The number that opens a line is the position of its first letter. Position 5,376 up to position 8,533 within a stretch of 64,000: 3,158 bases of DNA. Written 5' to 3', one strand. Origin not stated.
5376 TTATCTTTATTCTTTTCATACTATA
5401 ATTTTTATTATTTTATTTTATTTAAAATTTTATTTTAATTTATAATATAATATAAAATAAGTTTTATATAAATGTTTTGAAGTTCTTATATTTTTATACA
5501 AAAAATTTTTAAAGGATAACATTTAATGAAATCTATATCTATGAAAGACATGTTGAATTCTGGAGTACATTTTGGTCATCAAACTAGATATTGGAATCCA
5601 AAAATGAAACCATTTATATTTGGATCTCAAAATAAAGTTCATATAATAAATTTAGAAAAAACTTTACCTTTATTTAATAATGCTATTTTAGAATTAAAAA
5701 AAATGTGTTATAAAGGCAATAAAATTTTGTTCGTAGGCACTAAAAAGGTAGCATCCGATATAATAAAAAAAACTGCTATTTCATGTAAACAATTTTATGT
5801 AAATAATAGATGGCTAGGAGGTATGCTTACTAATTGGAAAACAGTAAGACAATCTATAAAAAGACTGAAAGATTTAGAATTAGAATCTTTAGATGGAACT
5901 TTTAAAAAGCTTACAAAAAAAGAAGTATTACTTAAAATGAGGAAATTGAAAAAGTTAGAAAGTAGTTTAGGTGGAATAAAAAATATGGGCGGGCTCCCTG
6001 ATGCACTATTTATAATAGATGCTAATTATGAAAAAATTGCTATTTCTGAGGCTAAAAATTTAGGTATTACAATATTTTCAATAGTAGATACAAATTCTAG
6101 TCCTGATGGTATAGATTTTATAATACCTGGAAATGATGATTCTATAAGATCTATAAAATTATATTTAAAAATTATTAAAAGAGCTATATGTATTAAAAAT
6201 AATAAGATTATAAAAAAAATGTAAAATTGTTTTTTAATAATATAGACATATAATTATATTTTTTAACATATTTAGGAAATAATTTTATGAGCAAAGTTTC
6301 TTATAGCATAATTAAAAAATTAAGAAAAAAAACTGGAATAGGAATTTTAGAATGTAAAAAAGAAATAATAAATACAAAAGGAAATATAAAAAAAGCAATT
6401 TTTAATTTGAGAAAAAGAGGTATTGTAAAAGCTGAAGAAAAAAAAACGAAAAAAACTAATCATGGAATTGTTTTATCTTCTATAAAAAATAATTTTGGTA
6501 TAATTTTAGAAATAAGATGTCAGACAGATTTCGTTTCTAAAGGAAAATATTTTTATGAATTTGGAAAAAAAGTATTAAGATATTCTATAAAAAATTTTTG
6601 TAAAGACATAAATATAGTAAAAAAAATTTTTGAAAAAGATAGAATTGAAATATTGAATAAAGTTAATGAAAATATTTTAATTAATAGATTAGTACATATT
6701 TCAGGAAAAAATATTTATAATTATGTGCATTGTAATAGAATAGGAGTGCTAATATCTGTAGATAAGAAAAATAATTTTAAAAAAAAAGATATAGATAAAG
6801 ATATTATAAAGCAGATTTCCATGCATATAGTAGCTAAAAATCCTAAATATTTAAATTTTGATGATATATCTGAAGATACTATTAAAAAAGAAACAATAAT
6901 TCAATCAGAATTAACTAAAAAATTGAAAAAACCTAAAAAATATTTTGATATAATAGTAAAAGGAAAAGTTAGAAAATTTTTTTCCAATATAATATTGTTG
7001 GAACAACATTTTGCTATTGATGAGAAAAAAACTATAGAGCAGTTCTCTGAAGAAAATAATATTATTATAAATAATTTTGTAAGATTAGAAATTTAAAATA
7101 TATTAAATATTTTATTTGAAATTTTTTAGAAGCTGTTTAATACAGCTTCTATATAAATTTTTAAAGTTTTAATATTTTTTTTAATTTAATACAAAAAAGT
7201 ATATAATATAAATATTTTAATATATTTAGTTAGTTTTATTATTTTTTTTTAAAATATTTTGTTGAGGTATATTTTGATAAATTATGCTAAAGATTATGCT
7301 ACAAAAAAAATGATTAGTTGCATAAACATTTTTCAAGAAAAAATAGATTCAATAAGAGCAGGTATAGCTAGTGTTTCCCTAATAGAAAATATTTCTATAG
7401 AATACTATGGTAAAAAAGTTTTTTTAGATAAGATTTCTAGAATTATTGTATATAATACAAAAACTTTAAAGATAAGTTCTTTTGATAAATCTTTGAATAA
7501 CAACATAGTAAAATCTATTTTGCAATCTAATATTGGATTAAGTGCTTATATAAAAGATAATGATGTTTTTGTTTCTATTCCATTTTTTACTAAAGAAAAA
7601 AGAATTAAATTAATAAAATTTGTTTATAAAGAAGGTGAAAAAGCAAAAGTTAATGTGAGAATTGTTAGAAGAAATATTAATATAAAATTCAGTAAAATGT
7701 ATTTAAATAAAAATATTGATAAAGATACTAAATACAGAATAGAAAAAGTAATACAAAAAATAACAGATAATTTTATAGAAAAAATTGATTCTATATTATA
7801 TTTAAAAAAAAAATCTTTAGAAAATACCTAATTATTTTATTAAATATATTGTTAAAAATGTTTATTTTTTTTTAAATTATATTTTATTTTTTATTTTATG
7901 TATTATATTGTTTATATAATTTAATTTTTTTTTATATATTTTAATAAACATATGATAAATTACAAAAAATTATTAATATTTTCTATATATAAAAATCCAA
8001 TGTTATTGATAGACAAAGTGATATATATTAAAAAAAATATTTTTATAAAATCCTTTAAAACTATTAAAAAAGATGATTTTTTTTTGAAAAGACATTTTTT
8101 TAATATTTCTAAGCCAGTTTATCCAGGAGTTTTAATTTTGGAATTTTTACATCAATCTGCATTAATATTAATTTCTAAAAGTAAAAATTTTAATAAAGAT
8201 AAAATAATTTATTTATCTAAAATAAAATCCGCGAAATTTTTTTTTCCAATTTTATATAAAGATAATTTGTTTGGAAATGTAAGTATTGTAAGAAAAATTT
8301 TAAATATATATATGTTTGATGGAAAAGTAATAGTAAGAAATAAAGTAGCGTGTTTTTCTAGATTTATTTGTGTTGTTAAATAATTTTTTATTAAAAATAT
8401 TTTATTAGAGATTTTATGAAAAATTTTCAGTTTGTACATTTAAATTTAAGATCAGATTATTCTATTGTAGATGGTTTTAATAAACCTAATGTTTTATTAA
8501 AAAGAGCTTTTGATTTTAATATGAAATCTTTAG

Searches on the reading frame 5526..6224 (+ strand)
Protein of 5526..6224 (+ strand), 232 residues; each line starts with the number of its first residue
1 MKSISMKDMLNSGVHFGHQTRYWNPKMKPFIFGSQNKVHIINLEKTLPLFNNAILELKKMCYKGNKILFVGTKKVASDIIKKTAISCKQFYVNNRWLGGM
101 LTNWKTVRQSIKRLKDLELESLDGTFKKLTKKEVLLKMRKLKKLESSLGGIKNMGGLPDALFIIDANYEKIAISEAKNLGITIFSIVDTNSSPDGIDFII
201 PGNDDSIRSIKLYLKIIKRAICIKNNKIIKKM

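Call 93: search_protein_families(library=ncbifam, proteins=[window:5526-6224:+], max_evalue=0.00001)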
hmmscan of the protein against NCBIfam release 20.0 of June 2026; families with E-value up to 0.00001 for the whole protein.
window:5526-6224:+ (232 aa): 4 families
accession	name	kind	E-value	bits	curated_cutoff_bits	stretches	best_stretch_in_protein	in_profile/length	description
TIGR01011.1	rpsB_bact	equivalog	4e-99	330.4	76.3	1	4-222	2-220/225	30S ribosomal protein S2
NF008966.0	PRK12311.1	equivalog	5.9e-87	291.9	526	1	3-221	5-222/334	30S ribosomal protein S2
NF051451.1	30S_S2_sunset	exception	2.6e-67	227.6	710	1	1-221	1-222/382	30S ribosomal protein S2, sunset domain variant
TIGR01012.1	uS2_euk_arch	equivalog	1.2e-14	54.3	211.5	1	158-224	109-175/196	30S ribosomal protein S2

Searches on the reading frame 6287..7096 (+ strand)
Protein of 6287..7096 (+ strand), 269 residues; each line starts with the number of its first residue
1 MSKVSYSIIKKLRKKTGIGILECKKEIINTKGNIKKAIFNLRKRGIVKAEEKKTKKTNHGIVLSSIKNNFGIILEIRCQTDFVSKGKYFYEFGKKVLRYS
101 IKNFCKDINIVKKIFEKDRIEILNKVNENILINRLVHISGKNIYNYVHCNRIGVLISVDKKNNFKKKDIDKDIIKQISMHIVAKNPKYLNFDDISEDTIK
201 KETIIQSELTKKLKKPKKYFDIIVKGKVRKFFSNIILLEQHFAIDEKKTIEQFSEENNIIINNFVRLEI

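Call 93: search_protein_families(library=ncbifam, proteins=[window:6287-7096:+], max_evalue=0.00001)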
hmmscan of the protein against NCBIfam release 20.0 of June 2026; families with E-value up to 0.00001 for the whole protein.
window:6287-7096:+ (269 aa): 1 family
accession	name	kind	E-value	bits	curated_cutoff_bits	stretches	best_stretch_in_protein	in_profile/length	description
TIGR00116.1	tsf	equivalog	5e-64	216.3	104.05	1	1-269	1-272/293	translation elongation factor Ts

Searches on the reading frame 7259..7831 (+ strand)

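Call 93: search_protein_families(library=ncbifam, proteins=[window:7259-7831:+], max_evalue=0.00001)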
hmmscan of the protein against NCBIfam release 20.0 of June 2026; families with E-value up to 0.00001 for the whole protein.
window:7259-7831:+ (190 aa): 1 family
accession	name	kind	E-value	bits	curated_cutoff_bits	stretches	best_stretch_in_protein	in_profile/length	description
TIGR00496.1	frr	equivalog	3.7e-39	134.2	149.1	1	17-187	3-173/176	ribosome recycling factor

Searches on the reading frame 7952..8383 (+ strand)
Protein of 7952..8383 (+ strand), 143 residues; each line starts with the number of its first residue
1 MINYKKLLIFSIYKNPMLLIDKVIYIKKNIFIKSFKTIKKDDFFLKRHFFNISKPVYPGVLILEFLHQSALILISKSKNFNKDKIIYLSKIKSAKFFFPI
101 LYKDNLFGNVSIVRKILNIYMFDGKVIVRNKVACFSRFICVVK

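Call 93: search_protein_families(library=ncbifam, proteins=[window:7952-8383:+], max_evalue=0.00001)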
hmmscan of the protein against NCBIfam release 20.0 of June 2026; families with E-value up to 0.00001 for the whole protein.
window:7952-8383:+ (143 aa): 4 families
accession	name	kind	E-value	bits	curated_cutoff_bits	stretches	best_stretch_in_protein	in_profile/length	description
NF000582.1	PRK00006.1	equivalog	1.8e-22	79.8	113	1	14-141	12-136/137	3-hydroxyacyl-ACP dehydratase FabZ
TIGR01750.1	fabZ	equivalog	4.9e-18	65.3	155.15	1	14-141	13-140/141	3-hydroxyacyl-ACP dehydratase FabZ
NF009667.0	PRK13188.1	equivalog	3.7e-17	62.1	465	1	13-140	332-457/464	bifunctional UDP-3-O-[3-hydroxymyristoyl] N-acetylglucosamine deacetylase/3-hydroxyacyl-ACP dehydratase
NF058663.1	cispen_cyc_AmcE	equivalog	2.7e-06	27.5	140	1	13-134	15-134/153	cispentacin biosynthesis cyclizing decarboxylase AmcE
